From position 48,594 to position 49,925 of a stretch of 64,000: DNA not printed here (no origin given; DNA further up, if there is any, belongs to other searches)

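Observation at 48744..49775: Orphan acidic cytoplasmic protein with its own promoter between divergent glycosylation genes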

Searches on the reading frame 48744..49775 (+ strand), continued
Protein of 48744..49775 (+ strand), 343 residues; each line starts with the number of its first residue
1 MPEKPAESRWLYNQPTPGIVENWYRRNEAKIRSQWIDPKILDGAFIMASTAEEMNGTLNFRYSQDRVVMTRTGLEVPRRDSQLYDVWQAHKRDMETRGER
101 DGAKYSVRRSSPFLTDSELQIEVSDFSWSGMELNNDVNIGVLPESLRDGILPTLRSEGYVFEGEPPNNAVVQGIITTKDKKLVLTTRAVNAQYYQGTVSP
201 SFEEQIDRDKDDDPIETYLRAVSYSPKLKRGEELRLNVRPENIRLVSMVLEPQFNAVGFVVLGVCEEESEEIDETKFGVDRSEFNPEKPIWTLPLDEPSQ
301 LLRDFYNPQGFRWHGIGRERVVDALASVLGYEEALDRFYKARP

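Call 31: search_solved_structures(query=A2, max_evalue=10, show_alignments=3)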
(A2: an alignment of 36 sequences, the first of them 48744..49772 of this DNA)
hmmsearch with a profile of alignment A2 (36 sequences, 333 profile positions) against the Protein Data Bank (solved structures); distinct sequences matched with E-value up to 10: 4.
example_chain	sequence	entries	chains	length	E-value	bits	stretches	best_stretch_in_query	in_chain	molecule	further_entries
5lor_A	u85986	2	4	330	0.0028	20.3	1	68-191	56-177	Nucleoside diphosphate-linked moiety X motif 22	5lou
5lf9_A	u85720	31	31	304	0.0089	18.7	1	69-191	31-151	Nucleoside diphosphate-linked moiety X motif 22 | Uridine diphosphate glucose pyrophosphatase NUDT22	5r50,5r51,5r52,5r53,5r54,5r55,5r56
9dx2_H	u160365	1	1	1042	0.26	13.8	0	297-312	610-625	GATOR2 complex protein WDR24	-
3hyq_A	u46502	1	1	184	0.85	12.1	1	153-200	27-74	Isopentenyl-diphosphate Delta-isomerase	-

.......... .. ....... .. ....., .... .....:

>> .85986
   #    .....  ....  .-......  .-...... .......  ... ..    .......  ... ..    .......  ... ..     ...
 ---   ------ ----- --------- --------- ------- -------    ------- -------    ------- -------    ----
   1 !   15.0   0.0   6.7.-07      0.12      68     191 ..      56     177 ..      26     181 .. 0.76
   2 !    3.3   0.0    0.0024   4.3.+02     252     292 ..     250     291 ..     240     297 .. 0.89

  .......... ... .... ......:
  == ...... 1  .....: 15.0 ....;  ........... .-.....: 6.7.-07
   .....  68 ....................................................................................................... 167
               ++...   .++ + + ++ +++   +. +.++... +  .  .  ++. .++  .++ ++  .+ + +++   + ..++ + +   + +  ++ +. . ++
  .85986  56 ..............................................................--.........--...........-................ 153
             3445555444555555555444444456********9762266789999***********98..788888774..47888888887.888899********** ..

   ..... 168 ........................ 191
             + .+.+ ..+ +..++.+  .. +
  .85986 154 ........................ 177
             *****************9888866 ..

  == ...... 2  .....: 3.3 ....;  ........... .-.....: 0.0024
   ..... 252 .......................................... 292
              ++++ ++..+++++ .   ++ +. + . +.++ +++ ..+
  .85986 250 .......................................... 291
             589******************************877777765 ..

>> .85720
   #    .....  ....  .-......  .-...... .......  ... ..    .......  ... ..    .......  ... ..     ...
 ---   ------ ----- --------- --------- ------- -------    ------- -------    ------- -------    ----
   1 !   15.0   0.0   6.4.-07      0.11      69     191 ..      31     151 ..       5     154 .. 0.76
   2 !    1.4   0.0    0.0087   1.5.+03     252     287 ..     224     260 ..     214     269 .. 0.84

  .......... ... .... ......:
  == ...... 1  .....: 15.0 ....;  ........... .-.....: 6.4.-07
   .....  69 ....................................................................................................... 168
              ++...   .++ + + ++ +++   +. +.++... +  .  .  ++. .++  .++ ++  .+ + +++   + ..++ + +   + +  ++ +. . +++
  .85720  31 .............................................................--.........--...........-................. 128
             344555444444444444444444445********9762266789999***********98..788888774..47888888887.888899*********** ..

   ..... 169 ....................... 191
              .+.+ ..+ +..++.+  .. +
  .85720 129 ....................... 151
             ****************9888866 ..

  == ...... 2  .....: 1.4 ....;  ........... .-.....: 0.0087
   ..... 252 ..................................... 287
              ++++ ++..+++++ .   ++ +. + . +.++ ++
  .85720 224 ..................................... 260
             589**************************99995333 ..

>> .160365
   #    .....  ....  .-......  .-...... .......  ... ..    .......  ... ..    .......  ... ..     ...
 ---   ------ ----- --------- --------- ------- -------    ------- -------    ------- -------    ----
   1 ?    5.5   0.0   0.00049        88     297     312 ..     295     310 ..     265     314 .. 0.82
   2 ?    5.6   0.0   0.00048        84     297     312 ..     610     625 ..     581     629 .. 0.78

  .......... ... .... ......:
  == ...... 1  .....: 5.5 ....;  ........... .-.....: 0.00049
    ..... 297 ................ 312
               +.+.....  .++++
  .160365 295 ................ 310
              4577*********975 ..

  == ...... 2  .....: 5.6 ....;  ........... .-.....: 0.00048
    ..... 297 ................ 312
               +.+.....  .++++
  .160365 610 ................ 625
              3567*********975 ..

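Call 37: list_cluster_members(proteins=[P0017, P0018, P0019, P0023, P0024, P0025, P0033, P0035, P0037, P0043])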
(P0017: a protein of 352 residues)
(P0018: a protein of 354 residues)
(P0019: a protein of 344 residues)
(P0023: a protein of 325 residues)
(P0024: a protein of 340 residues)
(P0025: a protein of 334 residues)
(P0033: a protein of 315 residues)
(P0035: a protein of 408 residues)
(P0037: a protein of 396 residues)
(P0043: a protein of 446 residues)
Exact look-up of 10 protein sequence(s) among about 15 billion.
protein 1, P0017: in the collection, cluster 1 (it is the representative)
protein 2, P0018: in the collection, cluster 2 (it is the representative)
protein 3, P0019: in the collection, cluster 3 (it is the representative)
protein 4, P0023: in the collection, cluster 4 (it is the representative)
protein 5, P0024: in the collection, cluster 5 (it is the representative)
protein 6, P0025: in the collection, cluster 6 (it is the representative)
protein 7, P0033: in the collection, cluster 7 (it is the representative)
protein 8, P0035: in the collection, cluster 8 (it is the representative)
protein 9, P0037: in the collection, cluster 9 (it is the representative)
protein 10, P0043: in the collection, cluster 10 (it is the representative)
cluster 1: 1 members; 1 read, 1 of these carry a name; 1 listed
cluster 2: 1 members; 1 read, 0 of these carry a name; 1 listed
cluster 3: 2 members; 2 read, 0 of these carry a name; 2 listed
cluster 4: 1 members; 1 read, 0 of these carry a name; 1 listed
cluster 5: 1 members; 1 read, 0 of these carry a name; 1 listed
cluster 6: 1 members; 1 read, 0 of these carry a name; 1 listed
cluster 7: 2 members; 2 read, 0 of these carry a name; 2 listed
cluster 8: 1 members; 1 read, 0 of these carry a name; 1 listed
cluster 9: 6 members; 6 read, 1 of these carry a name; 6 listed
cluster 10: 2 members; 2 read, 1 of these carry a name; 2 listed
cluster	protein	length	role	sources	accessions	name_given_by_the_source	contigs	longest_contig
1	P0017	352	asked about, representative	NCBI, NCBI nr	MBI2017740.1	hypothetical protein HYS92_01685 [Candidatus Daviesbacteria bacterium] | hypothetical protein [Candidatus Daviesbacteria bacterium]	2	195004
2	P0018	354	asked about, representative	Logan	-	-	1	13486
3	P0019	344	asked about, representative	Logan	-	-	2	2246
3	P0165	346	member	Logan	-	-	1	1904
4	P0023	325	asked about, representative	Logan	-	-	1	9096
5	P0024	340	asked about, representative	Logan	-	-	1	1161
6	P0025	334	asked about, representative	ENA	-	-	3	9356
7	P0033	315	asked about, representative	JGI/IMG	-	-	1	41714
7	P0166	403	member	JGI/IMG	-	-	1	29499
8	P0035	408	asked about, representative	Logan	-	-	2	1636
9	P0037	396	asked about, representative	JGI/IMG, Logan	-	-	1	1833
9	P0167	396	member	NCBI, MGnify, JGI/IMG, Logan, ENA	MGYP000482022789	CR=1 FL=1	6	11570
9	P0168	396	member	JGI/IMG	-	-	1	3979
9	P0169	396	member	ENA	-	-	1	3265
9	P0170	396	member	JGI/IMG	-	-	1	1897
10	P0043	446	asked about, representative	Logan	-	-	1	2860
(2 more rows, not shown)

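Call 38: find_related_loci(query=A1, collection=genome_contigs, flank=6000)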
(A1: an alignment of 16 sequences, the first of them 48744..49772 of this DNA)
Query A1 (343 aa) in genome_contigs; peptide patterns used: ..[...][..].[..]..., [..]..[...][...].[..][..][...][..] (x = any residue, [..] = any of these).
42 stretches matched a pattern, but none encodes a relative of the query by tblastn (E <= 1e-3).

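Call 39: find_related_loci(query=A1, collection=metagenome_contigs, flank=6000)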
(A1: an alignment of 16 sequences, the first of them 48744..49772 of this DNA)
Query A1 (343 aa) in metagenome_contigs; peptide patterns used: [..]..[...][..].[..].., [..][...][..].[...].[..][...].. (x = any residue, [..] = any of these).
225 stretches matched a pattern; 2 encode a relative of the query (tblastn E <= 1e-3); 2 distinct loci.
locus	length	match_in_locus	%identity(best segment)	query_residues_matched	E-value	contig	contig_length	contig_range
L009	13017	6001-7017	67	3-341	4e-157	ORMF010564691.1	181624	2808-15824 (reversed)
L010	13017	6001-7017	67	3-341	4e-157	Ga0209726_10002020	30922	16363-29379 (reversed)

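Call 40: find_encoding_contigs(protein=P0017, flank=6000, max_places=2)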
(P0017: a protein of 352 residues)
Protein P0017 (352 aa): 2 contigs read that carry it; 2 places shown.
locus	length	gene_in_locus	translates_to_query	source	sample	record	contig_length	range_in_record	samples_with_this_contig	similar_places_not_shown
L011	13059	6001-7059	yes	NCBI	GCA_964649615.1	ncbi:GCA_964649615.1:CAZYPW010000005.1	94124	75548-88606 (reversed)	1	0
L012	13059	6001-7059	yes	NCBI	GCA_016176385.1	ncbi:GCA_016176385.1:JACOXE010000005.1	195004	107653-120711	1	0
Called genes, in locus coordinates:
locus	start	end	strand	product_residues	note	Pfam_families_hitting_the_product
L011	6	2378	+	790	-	PF00912:Transgly, PF00905:Transpeptidase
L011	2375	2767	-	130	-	PF04266:ASCH (faint)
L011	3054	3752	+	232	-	PF02357:NusG, PF00467:KOW (weak)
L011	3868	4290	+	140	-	PF03946:Ribosomal_L11_N, PF00298:Ribosomal_L11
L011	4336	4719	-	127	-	PF01850:PIN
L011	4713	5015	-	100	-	PF04014:MazE_antitoxin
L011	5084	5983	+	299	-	PF00687:Ribosomal_L1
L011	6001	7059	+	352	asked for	-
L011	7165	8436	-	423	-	PF13173:AAA_14, PF13635:DUF4143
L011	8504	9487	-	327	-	PF03706:LPG_synthase_TM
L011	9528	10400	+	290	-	PF00404:Dockerin_1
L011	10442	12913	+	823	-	PF07705:CARDB, PF00404:Dockerin_1 (weak)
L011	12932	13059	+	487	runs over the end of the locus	PF04932:Wzy_C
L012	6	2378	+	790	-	PF00912:Transgly, PF00905:Transpeptidase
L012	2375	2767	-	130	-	PF04266:ASCH (faint)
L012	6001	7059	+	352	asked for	-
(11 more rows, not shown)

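Call 41: find_encoding_contigs(protein=P0018, flank=5000, max_places=2)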
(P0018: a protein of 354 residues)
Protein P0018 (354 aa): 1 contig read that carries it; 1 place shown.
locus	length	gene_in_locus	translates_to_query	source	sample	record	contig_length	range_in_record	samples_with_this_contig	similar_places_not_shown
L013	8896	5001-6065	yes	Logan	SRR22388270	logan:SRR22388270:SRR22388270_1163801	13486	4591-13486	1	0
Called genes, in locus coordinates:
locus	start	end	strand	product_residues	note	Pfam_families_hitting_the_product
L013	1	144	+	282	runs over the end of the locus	PF13641:Glyco_tranf_2_3 (weak), PF00535:Glycos_transf_2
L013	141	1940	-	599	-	-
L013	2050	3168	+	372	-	PF13439:Glyco_transf_4, PF13579:Glyco_trans_4_4, PF20706:GT4-conflict, PF00534:Glycos_transf_1, PF13692:Glyco_trans_1_4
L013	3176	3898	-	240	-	PF00535:Glycos_transf_2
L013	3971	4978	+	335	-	-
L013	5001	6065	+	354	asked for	-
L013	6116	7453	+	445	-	PF03446:NAD_binding_2 (weak), PF03721:UDPG_MGDP_dh_N, PF00984:UDPG_MGDP_dh, PF03720:UDPG_MGDP_dh_C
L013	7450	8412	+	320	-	PF00106:adh_short (weak), PF01073:3Beta_HSD, PF01370:Epimerase, PF02719:Polysacc_synt_2 (weak), PF03435:Sacchrp_dh_NADP (weak), PF04321:RmlD_sub_bind, PF13460:NAD_binding_10, PF16363:GDP_Man_Dehyd, +2 more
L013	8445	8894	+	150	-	?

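Call 42: find_encoding_contigs(protein=P0023, flank=5000, max_places=2)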
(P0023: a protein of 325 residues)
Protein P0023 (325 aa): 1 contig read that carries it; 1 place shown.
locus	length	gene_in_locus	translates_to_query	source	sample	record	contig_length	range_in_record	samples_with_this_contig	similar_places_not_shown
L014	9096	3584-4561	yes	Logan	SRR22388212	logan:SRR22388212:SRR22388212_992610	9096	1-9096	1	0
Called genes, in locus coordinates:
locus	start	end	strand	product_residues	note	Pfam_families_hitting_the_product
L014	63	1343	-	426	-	-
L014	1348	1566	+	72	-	PF00584:SecE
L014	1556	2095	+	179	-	PF02357:NusG, PF00467:KOW (weak)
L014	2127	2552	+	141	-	PF03946:Ribosomal_L11_N, PF00298:Ribosomal_L11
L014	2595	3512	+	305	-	PF00687:Ribosomal_L1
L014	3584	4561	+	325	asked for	-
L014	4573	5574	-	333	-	PF03706:LPG_synthase_TM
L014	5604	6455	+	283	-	PF00404:Dockerin_1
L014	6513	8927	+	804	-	PF07705:CARDB, PF01833:TIG (faint), PF07705:CARDB (weak)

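Call 43: find_encoding_contigs(protein=P0025, flank=5000, max_places=2)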
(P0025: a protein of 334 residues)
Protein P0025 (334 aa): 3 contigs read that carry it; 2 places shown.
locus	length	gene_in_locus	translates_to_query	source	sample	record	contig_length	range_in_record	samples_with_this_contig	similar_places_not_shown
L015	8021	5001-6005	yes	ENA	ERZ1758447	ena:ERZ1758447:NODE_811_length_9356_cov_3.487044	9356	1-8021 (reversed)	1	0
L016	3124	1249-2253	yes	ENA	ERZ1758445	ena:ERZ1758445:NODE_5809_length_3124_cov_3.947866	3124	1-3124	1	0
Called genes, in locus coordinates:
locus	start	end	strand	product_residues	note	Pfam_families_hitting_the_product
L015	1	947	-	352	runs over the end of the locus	-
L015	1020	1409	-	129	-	-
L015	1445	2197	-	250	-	-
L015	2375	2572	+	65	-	PF00584:SecE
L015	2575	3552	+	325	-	PF02357:NusG, PF00467:KOW (weak)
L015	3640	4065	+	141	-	PF03946:Ribosomal_L11_N, PF00298:Ribosomal_L11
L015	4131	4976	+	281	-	PF00687:Ribosomal_L1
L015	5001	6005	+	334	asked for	-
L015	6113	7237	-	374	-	-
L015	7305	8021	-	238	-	?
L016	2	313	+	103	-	?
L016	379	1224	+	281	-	PF00687:Ribosomal_L1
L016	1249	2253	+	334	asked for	-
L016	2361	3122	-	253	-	?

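Call 45: search_protein_families(library=ncbifam, proteins=[L013:3971-4978:+], max_evalue=0.00001)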
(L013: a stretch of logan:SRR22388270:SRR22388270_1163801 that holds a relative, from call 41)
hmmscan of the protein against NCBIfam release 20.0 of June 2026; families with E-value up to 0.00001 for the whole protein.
L013:3971-4978:+ (335 aa): 1 family
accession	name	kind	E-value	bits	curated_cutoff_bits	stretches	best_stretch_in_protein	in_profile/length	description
NF009321.0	PRK12676.1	equivalog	1.3e-07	31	264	0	25-162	15-141/264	bifunctional fructose-bisphosphatase/inositol-phosphate phosphatase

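Call 54: find_encoding_contigs(protein=P0003, flank=3000, max_places=2)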
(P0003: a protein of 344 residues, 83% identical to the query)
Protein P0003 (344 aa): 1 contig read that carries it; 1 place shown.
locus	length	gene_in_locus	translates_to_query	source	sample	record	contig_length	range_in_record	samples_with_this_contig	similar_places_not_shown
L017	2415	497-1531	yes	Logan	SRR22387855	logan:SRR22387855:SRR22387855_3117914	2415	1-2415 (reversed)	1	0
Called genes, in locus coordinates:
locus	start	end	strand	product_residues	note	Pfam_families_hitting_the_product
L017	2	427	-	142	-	?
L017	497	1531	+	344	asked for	-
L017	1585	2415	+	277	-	?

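Call 55: find_encoding_contigs(protein=P0005, flank=3000, max_places=2)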
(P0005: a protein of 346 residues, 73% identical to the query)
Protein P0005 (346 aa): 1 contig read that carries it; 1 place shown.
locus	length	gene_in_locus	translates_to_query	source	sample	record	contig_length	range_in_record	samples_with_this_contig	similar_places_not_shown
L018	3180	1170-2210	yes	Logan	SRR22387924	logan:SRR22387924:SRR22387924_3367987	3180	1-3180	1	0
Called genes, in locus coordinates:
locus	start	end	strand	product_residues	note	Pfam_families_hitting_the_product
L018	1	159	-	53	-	?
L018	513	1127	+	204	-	-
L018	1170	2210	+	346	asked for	-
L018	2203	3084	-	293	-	-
